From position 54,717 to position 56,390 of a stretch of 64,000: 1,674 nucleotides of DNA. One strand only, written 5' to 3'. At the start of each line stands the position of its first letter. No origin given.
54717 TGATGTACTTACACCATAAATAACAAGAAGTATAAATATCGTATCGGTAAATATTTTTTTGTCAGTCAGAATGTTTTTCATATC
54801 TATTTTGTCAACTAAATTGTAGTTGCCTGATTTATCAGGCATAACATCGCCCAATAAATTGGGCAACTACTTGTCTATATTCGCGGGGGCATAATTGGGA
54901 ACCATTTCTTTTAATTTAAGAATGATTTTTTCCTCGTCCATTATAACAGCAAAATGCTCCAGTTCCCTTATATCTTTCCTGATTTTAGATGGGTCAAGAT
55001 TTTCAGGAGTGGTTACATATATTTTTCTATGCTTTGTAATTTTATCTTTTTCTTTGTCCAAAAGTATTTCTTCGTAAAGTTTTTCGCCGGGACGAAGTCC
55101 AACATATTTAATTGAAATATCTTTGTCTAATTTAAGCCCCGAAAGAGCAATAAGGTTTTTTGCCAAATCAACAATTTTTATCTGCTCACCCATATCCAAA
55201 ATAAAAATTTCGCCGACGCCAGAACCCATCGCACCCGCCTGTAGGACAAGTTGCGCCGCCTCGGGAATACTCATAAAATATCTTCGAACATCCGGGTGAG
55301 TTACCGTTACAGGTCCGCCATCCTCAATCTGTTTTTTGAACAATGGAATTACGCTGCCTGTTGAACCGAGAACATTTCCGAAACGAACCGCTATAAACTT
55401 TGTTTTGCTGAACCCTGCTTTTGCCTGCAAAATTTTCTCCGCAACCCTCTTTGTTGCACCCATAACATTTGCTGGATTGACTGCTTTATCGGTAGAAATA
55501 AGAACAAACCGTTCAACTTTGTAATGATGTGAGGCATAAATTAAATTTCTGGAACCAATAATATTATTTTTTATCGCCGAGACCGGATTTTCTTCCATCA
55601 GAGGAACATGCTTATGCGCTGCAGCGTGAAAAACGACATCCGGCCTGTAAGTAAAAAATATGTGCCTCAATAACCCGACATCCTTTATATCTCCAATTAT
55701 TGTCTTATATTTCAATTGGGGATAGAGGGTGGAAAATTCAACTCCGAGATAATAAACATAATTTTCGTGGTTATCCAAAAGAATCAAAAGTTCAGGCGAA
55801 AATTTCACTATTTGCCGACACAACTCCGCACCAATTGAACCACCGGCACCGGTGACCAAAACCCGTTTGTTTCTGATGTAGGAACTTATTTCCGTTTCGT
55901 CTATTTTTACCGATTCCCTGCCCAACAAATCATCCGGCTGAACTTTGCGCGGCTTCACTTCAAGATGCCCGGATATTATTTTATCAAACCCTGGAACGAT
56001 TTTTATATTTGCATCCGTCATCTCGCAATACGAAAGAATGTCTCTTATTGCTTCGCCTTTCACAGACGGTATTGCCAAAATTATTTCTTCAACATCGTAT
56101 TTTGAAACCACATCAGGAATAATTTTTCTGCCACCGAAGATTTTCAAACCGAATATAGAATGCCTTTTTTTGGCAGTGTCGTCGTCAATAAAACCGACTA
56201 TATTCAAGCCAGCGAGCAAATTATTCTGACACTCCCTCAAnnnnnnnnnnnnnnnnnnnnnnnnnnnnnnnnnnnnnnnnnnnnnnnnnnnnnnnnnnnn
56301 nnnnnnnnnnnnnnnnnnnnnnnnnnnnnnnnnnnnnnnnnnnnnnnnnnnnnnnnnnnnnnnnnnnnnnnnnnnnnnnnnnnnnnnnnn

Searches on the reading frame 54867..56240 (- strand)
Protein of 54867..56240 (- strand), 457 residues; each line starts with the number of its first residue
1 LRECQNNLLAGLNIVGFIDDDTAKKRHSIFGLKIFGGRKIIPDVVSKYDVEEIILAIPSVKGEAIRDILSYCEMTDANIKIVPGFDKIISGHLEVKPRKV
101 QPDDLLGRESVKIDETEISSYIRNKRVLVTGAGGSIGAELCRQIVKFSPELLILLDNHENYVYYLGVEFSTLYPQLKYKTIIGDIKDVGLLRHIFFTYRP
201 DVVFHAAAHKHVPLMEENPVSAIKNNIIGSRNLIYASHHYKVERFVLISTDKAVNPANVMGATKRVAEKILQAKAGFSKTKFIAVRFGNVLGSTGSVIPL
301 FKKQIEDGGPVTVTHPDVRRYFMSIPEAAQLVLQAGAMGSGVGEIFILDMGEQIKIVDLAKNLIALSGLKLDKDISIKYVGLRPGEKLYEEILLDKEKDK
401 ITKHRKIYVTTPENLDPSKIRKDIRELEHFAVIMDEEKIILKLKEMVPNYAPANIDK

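Call 57: search_protein_families(library=pfam, max_evalue=0.00001, proteins=[window:54867-56240:-])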
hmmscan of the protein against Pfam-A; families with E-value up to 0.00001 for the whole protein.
window:54867-56240:- (457 aa): 6 families
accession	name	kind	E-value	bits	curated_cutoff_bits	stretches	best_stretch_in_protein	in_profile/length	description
PF02719.21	Polysacc_synt_2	-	9.1e-118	393.1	20.2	1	127-410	1-291/293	Polysaccharide biosynthesis protein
PF01370.27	Epimerase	-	3.3e-23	82.8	20.9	1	127-338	1-227/240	NAD dependent epimerase/dehydratase family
PF16363.11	GDP_Man_Dehyd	-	7.6e-15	55.6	27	1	128-252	1-131/332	GDP-mannose 4,6 dehydratase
PF04321.23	RmlD_sub_bind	-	1e-12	48.2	27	1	126-296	2-157/287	RmlD substrate binding domain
PF01073.25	3Beta_HSD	-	2.4e-07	30.5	22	1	128-259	1-125/280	3-beta hydroxysteroid dehydrogenase/isomerase family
PF13727.12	CoA_binding_3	-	1.4e-06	28.9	25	1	6-83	98-175/175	CoA-binding domain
